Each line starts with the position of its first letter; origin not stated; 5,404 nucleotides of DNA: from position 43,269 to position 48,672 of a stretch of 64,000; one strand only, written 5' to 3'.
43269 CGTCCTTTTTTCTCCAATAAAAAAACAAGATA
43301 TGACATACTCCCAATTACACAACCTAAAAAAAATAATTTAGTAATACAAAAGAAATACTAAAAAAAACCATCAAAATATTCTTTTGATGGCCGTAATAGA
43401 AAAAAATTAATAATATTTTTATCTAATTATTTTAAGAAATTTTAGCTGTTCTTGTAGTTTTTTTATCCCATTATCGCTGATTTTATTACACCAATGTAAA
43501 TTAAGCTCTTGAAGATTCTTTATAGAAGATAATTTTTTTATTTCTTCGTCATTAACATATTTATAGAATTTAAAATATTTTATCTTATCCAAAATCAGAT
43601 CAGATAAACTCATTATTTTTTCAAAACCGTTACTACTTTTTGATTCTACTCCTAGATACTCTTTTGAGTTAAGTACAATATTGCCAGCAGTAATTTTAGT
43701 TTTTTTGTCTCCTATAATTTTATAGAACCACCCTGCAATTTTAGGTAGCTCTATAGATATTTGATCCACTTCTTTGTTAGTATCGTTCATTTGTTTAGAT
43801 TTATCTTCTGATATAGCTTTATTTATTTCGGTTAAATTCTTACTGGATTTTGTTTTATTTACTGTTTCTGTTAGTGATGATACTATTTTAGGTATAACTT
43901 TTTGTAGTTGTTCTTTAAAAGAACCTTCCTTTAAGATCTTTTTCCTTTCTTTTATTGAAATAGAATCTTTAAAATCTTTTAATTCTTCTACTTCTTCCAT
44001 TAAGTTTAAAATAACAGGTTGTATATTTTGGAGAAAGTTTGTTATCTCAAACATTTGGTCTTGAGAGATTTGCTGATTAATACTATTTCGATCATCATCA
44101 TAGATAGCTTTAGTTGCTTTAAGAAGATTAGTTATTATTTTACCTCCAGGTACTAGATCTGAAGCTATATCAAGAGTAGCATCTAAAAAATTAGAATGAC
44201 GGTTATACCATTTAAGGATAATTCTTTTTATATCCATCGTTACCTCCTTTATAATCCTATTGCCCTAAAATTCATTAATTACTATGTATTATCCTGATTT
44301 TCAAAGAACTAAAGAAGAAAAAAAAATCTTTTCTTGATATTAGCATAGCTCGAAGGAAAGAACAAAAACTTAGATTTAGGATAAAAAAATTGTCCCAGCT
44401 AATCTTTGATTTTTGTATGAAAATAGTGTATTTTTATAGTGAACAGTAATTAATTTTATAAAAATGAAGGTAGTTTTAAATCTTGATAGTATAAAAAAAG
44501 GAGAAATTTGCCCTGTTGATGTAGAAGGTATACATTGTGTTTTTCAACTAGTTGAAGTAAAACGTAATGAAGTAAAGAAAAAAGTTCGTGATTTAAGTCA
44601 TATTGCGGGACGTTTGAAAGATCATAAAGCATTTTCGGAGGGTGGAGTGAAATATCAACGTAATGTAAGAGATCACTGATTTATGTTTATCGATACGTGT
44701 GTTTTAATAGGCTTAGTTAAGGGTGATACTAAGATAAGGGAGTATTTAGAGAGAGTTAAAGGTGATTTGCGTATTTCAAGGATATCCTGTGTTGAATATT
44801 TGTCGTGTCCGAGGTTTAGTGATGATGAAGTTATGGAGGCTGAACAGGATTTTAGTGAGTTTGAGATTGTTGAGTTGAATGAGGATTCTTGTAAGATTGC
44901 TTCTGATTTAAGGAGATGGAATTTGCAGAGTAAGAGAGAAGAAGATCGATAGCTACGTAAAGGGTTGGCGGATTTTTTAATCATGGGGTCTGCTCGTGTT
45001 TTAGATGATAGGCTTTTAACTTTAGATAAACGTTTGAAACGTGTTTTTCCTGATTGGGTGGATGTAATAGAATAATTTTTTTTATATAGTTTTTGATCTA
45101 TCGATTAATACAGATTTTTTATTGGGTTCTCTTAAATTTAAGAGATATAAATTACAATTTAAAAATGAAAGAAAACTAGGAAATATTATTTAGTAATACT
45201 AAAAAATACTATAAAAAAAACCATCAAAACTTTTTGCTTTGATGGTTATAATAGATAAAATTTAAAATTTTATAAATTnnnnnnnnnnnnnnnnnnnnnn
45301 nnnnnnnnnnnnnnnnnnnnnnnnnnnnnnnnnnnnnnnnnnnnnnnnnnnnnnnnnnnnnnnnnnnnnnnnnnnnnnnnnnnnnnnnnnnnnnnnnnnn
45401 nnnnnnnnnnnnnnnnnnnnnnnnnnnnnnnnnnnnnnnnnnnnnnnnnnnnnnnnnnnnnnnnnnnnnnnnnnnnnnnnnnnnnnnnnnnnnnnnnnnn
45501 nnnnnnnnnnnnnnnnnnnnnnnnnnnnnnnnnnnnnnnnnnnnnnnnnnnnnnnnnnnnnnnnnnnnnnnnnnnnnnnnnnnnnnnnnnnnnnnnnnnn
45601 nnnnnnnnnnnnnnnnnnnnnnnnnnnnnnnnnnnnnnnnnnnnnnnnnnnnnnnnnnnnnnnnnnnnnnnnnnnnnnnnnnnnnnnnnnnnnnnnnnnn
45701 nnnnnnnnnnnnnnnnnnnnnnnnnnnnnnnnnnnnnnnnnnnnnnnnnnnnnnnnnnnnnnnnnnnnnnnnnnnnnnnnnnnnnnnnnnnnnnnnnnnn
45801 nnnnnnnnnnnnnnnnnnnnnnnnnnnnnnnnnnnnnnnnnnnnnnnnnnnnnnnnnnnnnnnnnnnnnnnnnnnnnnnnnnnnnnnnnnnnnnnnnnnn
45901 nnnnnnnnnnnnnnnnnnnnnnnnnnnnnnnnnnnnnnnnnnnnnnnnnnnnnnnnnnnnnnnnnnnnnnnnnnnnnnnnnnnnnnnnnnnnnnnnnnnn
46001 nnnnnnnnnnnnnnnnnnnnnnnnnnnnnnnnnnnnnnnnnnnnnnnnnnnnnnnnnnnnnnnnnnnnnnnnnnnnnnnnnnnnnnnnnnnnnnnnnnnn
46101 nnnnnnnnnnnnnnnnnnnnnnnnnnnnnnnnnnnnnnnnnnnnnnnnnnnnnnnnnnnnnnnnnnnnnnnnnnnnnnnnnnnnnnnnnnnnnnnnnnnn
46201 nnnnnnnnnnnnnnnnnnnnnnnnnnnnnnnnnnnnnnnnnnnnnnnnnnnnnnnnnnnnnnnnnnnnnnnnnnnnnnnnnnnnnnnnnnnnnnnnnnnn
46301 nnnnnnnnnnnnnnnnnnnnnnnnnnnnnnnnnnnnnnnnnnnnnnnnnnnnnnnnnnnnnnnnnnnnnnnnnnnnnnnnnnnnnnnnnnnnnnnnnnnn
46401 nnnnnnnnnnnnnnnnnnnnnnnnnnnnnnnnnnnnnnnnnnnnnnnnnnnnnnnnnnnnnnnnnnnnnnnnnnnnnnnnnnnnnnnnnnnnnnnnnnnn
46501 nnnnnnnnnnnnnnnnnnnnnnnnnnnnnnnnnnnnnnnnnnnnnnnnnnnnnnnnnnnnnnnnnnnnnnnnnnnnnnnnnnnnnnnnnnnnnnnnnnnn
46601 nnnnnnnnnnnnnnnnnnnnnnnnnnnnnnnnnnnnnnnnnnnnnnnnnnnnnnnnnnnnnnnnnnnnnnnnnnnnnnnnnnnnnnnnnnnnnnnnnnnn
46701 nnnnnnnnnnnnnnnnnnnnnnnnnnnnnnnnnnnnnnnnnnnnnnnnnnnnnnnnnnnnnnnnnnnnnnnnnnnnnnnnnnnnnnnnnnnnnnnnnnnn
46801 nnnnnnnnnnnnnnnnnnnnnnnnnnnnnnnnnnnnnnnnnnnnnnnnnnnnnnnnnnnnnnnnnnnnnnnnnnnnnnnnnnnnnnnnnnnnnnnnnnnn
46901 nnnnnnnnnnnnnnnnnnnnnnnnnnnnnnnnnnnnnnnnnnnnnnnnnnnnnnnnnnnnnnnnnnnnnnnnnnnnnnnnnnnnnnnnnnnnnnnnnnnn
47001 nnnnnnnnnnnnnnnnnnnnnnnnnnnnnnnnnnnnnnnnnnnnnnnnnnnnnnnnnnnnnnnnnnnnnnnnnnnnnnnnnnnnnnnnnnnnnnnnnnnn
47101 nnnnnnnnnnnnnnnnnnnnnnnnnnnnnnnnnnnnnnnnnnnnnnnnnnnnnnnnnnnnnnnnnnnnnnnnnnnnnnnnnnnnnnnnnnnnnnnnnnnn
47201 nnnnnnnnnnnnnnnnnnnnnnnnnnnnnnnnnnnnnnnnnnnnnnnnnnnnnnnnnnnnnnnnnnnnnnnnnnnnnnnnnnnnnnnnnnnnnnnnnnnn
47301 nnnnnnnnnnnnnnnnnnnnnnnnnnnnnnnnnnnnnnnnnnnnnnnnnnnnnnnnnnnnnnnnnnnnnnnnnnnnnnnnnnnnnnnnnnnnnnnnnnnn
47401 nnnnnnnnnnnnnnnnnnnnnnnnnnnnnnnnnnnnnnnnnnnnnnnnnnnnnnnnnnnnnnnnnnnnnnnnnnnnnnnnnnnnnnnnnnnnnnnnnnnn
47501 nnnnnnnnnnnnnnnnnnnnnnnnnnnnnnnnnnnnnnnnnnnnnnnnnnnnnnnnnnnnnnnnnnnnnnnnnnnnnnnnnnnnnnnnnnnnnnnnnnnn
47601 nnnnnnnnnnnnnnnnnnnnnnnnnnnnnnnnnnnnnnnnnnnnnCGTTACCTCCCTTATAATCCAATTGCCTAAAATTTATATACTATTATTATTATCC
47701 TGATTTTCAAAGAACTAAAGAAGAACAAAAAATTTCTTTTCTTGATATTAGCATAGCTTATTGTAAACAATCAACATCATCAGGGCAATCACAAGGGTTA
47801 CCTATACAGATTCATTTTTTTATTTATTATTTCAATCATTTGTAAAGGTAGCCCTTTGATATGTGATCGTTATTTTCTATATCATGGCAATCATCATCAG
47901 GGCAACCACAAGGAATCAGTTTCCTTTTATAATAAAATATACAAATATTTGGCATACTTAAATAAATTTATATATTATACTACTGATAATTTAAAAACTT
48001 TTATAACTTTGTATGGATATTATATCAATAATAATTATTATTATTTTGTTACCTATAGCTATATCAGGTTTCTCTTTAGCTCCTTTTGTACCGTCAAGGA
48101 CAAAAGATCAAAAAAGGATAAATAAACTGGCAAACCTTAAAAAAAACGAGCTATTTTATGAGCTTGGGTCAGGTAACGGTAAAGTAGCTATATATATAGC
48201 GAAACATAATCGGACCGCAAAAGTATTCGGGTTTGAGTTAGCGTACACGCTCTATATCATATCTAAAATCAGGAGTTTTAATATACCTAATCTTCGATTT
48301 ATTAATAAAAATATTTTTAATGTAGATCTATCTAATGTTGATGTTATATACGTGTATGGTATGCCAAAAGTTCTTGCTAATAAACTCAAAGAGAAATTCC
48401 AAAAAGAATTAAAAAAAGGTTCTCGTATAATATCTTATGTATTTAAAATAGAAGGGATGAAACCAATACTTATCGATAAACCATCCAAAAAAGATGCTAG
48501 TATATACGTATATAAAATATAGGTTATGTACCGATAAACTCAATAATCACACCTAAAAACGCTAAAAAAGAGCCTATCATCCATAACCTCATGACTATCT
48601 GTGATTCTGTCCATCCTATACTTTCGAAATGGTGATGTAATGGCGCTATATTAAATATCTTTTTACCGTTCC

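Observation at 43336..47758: Recent segmental duplication of the kinase-LRR gene in which one copy has lost the kinase and 10 LRRs but keeps an intact ORF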

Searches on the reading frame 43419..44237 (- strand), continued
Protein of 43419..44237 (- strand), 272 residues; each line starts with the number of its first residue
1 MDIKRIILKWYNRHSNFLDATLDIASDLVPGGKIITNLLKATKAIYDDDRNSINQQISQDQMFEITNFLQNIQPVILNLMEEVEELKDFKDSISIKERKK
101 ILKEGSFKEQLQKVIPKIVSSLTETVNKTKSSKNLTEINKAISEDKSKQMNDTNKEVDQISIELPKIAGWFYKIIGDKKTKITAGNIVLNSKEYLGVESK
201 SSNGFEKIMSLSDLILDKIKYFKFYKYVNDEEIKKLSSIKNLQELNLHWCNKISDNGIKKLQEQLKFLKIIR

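Call 70: find_encoding_contigs(protein=P0130, flank=7000, max_places=2)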
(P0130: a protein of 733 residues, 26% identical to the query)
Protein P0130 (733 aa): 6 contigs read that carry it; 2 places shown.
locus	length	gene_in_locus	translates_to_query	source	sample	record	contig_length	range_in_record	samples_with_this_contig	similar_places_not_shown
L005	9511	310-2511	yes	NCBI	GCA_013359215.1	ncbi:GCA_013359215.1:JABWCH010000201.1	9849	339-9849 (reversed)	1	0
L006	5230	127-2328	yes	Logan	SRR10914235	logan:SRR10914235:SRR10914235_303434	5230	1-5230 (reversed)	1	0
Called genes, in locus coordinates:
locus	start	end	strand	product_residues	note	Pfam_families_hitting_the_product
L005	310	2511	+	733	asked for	PF00069:Pkinase, PF07714:PK_Tyr_Ser-Thr, PF14531:Kinase-like (faint), PF03109:ABC1, PF03781:FGE-sulfatase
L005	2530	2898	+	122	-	-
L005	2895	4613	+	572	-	PF03717:PBP_dimer, PF00905:Transpeptidase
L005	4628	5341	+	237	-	PF00849:PseudoU_synth_2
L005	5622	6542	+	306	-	PF01297:ZnuA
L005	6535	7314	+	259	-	PF13555:AAA_29 (faint), PF00005:ABC_tran, PF02463:SMC_N, PF13304:AAA_21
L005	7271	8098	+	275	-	PF00950:ABC-3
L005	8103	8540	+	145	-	PF01475:FUR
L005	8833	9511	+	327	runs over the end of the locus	PF10042:DUF2278, PF00932:LTD (weak)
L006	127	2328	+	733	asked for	PF00069:Pkinase, PF07714:PK_Tyr_Ser-Thr, PF14531:Kinase-like (faint), PF03109:ABC1, PF03781:FGE-sulfatase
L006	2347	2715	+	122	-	-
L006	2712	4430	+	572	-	PF03717:PBP_dimer, PF00905:Transpeptidase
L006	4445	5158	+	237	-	PF00849:PseudoU_synth_2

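Call 71: find_encoding_contigs(protein=P0125, flank=7000, max_places=2)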
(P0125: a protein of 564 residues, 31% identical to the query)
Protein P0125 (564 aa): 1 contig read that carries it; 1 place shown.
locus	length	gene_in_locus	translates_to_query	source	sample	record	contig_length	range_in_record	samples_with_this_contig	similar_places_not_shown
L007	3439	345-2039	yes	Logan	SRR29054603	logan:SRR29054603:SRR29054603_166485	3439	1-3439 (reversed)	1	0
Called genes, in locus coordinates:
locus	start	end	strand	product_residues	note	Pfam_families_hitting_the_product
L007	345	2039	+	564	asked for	PF00069:Pkinase, PF07714:PK_Tyr_Ser-Thr, PF01636:APH (faint), PF03109:ABC1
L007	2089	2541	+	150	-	PF22296:bAvd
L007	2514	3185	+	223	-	-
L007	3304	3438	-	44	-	?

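Call 72: find_encoding_contigs(protein=P0134, flank=7000, max_places=2)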
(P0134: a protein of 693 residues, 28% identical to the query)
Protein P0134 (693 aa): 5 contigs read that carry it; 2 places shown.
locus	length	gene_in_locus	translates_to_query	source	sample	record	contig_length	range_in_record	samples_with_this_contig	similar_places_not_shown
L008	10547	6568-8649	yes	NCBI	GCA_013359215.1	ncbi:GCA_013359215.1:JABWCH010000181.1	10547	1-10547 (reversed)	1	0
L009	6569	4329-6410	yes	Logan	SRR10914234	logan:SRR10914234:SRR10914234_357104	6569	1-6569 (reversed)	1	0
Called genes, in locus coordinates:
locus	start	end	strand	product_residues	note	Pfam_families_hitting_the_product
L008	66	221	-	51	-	-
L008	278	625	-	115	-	PF02311:AraC_binding (weak), PF07883:Cupin_2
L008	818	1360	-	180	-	PF01814:Hemerythrin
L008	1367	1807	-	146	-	PF02082:Rrf2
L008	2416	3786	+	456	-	-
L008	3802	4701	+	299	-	-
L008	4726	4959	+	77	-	PF02416:TatA_B_E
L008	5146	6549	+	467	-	PF16697:Yop-YscD_cpl, PF00498:FHA, PF03109:ABC1 (faint), PF00069:Pkinase, PF07714:PK_Tyr_Ser-Thr, PF12330:Haspin_kinase (weak)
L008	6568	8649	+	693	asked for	PF00069:Pkinase, PF07714:PK_Tyr_Ser-Thr, PF02493:MORN (weak)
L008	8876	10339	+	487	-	PF13393:tRNA-synt_His, PF03129:HGTP_anticodon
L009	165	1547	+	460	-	-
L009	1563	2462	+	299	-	-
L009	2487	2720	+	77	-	PF02416:TatA_B_E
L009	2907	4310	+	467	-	PF16697:Yop-YscD_cpl, PF00498:FHA, PF03109:ABC1 (faint), PF00069:Pkinase, PF07714:PK_Tyr_Ser-Thr, PF12330:Haspin_kinase (weak)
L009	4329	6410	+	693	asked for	PF00069:Pkinase, PF07714:PK_Tyr_Ser-Thr, PF02493:MORN (weak)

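Call 74: search_protein_families(library=pfam, proteins=[L007:2089-2541:+, L007:2514-3185:+, L005:2530-2898:+, L008:5146-6549:+], max_evalue=0.01)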
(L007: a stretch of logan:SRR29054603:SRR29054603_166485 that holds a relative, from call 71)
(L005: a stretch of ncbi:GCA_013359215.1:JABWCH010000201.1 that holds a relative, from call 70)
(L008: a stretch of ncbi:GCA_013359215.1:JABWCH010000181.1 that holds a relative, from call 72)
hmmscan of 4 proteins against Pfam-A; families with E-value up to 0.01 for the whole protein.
L007:2089-2541:+ (150 aa): 1 family
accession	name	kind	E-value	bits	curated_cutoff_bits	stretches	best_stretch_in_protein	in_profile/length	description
PF22296.2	bAvd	-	7.2e-10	39.8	40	1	15-112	9-106/107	bAvd-like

L007:2514-3185:+ (223 aa): 1 family
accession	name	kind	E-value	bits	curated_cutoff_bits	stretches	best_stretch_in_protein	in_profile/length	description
PF16919.11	PknG_rubred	-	0.0043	17.5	28.5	0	32-55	35-58/74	Protein kinase G rubredoxin domain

L005:2530-2898:+ (122 aa): 0 families

L008:5146-6549:+ (467 aa): 7 families
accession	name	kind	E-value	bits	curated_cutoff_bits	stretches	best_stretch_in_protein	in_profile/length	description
PF00069.31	Pkinase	-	1.6e-54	185.5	31.7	1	196-453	1-257/263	Protein kinase domain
PF07714.23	PK_Tyr_Ser-Thr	-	2e-40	139.2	23.1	1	197-448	2-250/258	Protein tyrosine and serine/threonine kinase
PF00498.31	FHA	-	5.6e-16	59.2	20.7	1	33-95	2-67/67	FHA domain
PF16697.10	Yop-YscD_cpl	-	1.6e-08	35.1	33.2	1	26-101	13-90/94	Inner membrane component of T3SS, cytoplasmic domain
PF12330.14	Haspin_kinase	-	7.9e-06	25.6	25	1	290-344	201-255/364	Haspin like kinase domain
PF03109.22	ABC1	-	6.4e-05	22.6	22.9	1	270-347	144-219/244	ABC1 atypical kinase-like domain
PF01636.29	APH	-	0.00057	20.1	23.2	0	296-342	147-197/239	Phosphotransferase enzyme family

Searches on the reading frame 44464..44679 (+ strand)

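Call 5: search_protein_families(library=pfam, proteins=[window:44464-44679:+], max_evalue=0.1)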
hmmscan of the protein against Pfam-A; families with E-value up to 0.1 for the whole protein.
window:44464-44679:+ (71 aa): 1 family
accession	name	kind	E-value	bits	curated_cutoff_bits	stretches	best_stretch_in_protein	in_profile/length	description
PF25498.1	DUF7912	-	0.035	14.6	25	1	17-46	39-69/89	Domain of unknown function (DUF7912)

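Call 6: search_protein_families(library=padloc, proteins=[window:44464-44679:+], max_evalue=0.1)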
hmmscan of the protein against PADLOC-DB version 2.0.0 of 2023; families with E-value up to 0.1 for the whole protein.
window:44464-44679:+ (71 aa): 0 families

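Call 66: search_protein_families(library=ncbifam, proteins=[window:44464-44679:+], max_evalue=0.01)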
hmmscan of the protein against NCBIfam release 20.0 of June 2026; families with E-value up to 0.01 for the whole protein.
window:44464-44679:+ (71 aa): 0 families

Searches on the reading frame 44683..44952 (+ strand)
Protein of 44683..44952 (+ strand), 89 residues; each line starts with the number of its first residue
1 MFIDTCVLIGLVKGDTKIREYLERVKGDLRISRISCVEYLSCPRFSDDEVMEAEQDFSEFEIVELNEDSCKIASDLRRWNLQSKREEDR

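Call 5: search_protein_families(library=pfam, proteins=[window:44683-44952:+], max_evalue=0.1)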
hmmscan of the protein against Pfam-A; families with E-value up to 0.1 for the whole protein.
window:44683-44952:+ (89 aa): 1 family
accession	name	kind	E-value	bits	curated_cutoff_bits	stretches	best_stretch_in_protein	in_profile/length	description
PF01850.27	PIN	-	2.8e-06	28.4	23.6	1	1-78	1-85/120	PIN domain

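Call 6: search_protein_families(library=padloc, proteins=[window:44683-44952:+], max_evalue=0.1)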
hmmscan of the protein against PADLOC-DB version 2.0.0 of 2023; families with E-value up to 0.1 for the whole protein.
window:44683-44952:+ (89 aa): 0 families

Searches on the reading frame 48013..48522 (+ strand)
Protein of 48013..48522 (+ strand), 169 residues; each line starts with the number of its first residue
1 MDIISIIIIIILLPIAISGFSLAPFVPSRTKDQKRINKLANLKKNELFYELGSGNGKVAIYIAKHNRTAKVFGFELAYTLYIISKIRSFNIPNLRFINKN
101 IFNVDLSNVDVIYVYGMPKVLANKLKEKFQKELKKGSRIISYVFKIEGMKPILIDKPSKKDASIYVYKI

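Call 49: search_protein_families(library=pfam, proteins=[window:48013-48522:+], max_evalue=0.0001)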
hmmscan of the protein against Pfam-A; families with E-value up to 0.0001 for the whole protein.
window:48013-48522:+ (169 aa): 2 families
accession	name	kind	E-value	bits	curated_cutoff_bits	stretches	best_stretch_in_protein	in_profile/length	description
PF08123.19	DOT1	-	5.1e-08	33.1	23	1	38-78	36-76/205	Histone methylation protein DOT1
PF02390.23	Methyltransf_4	-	3.5e-05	23.8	24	1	45-104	2-63/173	Putative methyltransferase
